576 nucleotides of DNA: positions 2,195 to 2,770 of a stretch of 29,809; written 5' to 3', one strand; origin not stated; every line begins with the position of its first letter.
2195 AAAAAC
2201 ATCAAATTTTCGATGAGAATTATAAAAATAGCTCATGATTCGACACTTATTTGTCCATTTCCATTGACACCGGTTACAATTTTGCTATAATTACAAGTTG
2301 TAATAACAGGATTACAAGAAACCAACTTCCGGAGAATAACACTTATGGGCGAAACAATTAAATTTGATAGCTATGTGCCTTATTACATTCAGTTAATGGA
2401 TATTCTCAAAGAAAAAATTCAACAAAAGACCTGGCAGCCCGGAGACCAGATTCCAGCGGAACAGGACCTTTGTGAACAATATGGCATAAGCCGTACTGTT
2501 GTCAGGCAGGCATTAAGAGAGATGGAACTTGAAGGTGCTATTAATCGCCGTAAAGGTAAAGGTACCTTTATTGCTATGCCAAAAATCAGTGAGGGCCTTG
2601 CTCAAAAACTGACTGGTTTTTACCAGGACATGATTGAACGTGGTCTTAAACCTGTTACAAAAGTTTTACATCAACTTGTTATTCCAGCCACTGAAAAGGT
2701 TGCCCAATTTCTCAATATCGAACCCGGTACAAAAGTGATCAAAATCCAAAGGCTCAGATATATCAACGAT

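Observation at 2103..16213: Three copies of an 18-bp operator define a GntR/UTRA regulon across 14 kb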

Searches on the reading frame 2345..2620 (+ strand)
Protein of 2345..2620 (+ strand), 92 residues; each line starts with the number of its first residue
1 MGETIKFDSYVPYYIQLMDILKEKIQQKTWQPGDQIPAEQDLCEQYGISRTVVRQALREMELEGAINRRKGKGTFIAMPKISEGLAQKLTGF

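Call 56: search_solved_structures(query=window:2345-2620:+, max_evalue=1e-8, show_alignments=5)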
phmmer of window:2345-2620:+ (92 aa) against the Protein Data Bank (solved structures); distinct sequences matched with E-value up to 1e-8: 7.
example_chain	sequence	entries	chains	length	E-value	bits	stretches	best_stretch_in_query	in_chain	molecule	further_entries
4u0v_A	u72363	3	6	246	1.6e-16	63.4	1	7-92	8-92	HTH-type transcriptional repressor YvoA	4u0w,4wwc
2wv0_A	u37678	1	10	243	1.7e-16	63.3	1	8-92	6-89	HTH-TYPE TRANSCRIPTIONAL REPRESSOR YVOA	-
4u0y_A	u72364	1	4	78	1.9e-14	56.7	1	6-76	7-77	HTH-type transcriptional repressor YvoA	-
9i0v_A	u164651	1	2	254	4.4e-14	55.6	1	9-85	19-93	HTH-type transcriptional repressor DasR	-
4zs8_A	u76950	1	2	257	4.5e-14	55.6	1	9-85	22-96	HTH-type transcriptional repressor DasR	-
5kvr_A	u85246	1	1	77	1e-09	41.7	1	24-76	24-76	Pyruvate dehydrogenase complex repressor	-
3f8m_A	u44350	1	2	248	1.6e-09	41.1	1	31-85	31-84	GntR-family protein transcriptional regulator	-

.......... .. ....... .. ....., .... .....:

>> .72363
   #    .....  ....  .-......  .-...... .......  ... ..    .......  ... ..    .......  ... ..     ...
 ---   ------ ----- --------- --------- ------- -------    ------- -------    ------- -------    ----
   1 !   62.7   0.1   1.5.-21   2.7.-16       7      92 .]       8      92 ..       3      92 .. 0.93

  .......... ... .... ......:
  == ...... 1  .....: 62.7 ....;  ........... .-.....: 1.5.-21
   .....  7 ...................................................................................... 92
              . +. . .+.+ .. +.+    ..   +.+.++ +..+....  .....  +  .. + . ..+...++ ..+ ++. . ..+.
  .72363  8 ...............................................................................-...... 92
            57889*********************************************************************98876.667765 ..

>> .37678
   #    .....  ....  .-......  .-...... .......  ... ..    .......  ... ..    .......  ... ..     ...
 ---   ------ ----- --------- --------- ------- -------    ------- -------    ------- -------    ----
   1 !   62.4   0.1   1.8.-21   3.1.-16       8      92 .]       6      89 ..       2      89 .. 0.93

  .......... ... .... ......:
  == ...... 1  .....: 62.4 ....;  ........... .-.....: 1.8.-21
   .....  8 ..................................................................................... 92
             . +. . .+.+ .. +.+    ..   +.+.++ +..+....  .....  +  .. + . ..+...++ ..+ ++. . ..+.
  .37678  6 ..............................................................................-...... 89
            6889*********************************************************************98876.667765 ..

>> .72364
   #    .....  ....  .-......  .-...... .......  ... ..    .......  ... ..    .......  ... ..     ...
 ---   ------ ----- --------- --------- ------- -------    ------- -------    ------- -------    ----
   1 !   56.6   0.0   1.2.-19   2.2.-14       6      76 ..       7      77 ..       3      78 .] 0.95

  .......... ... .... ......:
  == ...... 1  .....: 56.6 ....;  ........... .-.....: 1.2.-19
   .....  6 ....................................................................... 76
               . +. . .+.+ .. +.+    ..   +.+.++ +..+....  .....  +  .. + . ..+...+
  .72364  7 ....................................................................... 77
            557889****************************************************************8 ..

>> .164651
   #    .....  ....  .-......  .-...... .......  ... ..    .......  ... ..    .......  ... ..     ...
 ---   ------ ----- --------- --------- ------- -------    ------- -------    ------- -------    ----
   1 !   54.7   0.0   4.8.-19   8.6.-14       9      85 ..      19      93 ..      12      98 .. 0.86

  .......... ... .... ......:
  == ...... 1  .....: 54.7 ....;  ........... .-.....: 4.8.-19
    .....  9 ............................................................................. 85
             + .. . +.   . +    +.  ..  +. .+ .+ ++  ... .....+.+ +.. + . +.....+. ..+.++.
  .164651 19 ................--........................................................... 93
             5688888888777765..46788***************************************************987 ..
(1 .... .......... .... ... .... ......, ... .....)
